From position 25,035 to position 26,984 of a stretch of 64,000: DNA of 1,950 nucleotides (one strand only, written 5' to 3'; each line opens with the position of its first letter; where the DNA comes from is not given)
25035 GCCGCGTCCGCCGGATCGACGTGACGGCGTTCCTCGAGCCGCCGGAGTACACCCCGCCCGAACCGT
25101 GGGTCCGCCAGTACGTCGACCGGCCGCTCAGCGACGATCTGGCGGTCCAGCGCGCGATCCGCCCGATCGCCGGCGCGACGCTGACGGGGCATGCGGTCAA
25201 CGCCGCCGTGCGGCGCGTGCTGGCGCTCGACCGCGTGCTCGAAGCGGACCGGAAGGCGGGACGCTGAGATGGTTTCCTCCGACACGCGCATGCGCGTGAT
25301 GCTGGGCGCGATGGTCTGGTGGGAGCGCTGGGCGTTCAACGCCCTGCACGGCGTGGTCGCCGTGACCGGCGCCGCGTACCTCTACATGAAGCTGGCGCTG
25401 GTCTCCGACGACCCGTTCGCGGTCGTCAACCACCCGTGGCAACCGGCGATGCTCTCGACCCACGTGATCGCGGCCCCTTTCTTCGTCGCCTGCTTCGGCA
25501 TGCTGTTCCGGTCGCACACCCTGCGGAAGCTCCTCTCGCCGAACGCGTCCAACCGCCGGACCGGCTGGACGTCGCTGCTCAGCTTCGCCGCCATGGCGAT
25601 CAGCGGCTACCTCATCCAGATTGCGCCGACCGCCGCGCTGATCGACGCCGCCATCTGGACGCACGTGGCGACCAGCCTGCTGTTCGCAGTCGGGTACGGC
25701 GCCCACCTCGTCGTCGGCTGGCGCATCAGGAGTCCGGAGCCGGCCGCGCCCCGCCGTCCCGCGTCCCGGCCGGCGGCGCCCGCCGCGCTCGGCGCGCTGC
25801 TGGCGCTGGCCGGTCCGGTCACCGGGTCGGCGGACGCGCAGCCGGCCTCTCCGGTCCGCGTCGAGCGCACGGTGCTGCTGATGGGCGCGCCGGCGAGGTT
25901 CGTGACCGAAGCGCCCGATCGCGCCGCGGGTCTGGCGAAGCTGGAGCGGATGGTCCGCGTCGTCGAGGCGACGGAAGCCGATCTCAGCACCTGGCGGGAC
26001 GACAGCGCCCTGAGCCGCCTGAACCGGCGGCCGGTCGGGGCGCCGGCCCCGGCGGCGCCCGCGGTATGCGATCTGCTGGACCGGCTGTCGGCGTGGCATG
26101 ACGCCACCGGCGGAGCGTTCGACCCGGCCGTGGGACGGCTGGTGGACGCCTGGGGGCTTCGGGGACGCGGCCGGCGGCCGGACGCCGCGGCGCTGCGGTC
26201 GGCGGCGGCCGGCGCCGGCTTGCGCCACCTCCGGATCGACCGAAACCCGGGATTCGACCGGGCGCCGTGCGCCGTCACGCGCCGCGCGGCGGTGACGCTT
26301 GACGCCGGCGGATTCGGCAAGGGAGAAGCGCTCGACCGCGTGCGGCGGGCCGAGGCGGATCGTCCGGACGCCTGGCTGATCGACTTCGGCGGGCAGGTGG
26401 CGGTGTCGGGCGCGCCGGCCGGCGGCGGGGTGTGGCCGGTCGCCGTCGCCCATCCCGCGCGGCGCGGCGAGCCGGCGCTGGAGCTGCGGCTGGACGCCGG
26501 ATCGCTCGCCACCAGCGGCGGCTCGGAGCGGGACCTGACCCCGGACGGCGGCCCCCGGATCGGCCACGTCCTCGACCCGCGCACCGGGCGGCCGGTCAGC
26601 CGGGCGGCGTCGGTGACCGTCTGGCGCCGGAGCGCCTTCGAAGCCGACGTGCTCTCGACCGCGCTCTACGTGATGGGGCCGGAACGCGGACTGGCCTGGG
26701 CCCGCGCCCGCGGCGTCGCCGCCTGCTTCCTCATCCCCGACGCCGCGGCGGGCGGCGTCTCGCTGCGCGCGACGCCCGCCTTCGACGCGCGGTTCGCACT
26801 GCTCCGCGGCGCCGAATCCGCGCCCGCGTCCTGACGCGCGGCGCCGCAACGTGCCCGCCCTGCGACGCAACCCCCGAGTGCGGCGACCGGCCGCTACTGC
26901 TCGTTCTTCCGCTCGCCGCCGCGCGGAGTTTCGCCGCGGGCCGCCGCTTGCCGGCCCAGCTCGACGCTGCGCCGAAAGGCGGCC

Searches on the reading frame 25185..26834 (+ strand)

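Call 32: search_protein_families(library=pfam, proteins=[window:25185-26834:+], max_evalue=0.0001)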
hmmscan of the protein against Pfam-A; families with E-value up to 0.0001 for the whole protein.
window:25185-26834:+ (549 aa): 1 family
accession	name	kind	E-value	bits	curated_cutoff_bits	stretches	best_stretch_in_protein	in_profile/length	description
PF02424.20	ApbE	-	4.3e-58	197.4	25.6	1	253-515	13-266/266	ApbE family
